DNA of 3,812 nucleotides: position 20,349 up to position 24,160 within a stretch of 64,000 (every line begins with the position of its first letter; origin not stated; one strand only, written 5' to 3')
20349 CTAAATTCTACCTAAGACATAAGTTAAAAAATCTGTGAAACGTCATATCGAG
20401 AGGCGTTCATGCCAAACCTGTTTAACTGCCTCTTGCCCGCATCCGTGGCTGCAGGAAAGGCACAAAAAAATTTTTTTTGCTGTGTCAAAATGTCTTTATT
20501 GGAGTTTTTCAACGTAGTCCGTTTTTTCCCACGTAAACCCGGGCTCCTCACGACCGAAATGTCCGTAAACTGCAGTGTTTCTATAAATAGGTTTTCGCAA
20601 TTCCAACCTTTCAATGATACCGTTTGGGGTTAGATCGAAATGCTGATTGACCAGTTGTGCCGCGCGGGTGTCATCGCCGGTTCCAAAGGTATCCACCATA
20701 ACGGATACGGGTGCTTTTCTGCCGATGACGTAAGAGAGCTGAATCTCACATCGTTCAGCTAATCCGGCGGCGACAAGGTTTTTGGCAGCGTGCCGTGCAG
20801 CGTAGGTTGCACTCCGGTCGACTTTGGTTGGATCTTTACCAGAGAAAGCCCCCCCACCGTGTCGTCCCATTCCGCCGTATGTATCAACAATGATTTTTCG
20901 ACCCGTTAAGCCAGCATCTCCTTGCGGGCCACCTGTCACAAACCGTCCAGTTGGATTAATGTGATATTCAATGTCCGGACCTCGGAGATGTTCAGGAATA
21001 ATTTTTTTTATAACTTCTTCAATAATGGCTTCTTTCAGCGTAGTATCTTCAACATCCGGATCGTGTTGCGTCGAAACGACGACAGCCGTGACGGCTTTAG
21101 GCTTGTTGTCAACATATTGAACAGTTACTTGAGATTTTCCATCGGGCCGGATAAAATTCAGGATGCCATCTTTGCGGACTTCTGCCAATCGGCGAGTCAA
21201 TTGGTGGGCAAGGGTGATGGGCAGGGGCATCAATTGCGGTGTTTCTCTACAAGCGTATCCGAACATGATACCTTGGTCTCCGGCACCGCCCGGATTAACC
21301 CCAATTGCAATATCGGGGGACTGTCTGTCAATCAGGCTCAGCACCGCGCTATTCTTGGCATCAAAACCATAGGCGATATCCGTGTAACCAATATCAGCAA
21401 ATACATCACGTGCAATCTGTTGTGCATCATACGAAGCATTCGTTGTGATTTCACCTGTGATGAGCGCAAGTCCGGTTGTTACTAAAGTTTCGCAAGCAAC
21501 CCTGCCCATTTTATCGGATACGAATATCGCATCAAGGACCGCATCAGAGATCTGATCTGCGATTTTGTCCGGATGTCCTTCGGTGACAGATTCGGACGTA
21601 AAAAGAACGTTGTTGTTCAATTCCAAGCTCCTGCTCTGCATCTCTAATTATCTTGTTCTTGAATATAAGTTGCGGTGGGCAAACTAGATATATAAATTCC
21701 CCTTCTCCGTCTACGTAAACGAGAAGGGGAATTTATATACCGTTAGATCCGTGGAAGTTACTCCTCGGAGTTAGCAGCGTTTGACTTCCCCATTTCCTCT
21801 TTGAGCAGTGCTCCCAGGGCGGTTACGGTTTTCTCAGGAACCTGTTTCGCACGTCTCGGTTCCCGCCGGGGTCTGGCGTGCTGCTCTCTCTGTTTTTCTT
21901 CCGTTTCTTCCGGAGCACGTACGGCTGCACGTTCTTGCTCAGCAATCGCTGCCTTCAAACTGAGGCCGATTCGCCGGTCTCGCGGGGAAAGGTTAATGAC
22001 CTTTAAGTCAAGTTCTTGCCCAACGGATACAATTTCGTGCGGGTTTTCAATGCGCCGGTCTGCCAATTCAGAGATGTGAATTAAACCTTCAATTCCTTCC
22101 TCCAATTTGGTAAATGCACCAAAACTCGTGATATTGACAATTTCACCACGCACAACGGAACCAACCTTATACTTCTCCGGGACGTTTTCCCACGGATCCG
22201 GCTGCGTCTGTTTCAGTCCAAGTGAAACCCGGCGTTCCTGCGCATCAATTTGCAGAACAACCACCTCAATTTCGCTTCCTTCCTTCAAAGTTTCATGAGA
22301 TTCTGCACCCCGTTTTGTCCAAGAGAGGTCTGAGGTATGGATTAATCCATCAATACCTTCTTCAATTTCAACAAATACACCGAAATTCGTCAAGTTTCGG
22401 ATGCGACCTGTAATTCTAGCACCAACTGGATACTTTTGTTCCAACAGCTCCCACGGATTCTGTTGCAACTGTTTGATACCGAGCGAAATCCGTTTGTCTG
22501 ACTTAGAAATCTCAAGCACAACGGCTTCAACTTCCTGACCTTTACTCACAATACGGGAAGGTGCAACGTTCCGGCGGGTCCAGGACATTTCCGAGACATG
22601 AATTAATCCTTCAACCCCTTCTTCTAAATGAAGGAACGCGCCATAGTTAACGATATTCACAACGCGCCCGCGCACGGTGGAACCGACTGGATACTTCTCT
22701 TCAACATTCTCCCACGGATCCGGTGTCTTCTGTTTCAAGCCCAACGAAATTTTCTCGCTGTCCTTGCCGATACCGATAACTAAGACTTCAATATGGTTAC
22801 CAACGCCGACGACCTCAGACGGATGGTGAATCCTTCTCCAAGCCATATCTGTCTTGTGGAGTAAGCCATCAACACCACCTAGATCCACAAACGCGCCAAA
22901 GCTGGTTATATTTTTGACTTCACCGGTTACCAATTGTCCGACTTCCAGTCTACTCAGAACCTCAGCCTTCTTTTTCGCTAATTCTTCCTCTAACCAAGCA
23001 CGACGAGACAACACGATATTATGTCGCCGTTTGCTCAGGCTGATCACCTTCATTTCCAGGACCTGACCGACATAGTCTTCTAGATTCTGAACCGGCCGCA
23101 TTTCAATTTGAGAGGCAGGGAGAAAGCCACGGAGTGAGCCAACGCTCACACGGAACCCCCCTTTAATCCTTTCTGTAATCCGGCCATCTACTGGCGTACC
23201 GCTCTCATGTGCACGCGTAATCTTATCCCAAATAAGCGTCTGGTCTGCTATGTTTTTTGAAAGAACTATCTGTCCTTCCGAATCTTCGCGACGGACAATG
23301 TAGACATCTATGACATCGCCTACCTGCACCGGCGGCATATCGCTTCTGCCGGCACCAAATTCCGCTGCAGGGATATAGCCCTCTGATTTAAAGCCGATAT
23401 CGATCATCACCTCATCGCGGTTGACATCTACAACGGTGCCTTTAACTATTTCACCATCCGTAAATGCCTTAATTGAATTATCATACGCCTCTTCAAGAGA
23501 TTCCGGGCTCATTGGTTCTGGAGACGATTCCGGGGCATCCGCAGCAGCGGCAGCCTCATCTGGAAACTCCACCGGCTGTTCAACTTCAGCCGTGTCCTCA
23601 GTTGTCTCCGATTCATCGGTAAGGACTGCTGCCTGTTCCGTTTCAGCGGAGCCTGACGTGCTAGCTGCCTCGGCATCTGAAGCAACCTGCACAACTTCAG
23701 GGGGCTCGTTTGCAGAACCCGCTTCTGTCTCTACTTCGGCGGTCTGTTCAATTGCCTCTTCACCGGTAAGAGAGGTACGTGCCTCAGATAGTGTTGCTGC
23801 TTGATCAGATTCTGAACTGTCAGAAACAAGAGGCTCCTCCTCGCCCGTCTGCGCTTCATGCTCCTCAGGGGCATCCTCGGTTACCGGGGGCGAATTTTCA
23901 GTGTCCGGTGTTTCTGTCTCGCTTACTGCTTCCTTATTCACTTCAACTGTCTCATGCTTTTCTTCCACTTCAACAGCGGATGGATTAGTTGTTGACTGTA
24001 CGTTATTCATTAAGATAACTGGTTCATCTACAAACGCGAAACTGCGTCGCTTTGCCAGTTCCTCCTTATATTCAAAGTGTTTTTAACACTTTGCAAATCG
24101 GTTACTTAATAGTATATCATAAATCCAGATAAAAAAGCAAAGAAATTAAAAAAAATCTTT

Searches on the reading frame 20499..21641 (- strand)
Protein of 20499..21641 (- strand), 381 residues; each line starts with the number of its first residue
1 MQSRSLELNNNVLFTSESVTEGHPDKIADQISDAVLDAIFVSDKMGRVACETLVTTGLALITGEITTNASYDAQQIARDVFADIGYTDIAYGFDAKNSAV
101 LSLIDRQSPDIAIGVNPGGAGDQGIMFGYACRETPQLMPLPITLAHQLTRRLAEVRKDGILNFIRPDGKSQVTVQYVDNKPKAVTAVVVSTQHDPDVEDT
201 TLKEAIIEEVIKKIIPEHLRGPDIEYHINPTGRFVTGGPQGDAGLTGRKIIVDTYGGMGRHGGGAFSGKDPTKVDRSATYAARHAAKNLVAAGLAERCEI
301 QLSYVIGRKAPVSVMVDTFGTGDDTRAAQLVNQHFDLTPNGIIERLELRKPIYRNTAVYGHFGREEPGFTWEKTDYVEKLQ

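Call 63: search_protein_families(library=pfam, proteins=[window:20499-21641:-], max_evalue=0.0001)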
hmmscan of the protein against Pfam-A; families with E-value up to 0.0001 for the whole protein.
window:20499-21641:- (381 aa): 3 families
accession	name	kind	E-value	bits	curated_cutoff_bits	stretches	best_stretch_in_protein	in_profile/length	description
PF02773.21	S-AdoMet_synt_C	-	1.1e-64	217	25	1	237-373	2-138/138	S-adenosylmethionine synthetase, C-terminal domain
PF02772.21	S-AdoMet_synt_M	-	2.9e-49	166.6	29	1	119-234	3-120/120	S-adenosylmethionine synthetase, central domain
PF00438.25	S-AdoMet_synt_N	-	6.2e-39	133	33.1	1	12-109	2-99/99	S-adenosylmethionine synthetase, N-terminal domain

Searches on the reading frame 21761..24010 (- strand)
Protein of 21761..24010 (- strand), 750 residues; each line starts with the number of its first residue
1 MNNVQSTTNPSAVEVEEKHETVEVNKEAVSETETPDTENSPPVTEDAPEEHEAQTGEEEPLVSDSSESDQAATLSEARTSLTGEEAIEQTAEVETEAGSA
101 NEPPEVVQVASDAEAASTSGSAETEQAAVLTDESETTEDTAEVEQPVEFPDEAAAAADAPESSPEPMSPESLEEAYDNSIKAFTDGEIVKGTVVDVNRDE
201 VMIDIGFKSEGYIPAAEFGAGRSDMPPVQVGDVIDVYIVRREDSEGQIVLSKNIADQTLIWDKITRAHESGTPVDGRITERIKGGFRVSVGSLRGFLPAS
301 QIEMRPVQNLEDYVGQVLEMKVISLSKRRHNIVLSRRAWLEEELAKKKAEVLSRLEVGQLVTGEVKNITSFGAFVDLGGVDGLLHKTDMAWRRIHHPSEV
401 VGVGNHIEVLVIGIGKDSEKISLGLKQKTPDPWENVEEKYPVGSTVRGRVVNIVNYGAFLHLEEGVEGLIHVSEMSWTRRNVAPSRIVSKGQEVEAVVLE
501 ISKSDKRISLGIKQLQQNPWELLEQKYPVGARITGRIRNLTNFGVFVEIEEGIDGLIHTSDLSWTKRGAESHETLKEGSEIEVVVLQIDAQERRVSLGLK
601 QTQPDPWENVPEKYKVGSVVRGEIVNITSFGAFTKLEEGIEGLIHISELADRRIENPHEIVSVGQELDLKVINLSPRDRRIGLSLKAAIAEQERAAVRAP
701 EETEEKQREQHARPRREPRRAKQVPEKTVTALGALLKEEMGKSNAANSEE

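Call 63: search_protein_families(library=pfam, proteins=[window:21761-24010:-], max_evalue=0.0001)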
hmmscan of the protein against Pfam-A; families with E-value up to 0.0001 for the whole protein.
window:21761-24010:- (750 aa): 4 families
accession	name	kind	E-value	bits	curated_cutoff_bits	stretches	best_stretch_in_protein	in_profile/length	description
PF00575.29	S1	-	3.2e-99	325.8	22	6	613-686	1-74/74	S1 RNA binding domain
PF23459.1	S1_RRP5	-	4e-29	101.4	27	2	615-685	2-72/72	RRP5 S1 domain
PF21710.3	Spt6_S1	-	1.8e-12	47.8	27.5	0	443-505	17-79/91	Spt6, S1/OB domain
PF13509.12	S1_2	-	2.1e-09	37.8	21.8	0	357-392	1-36/61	S1 domain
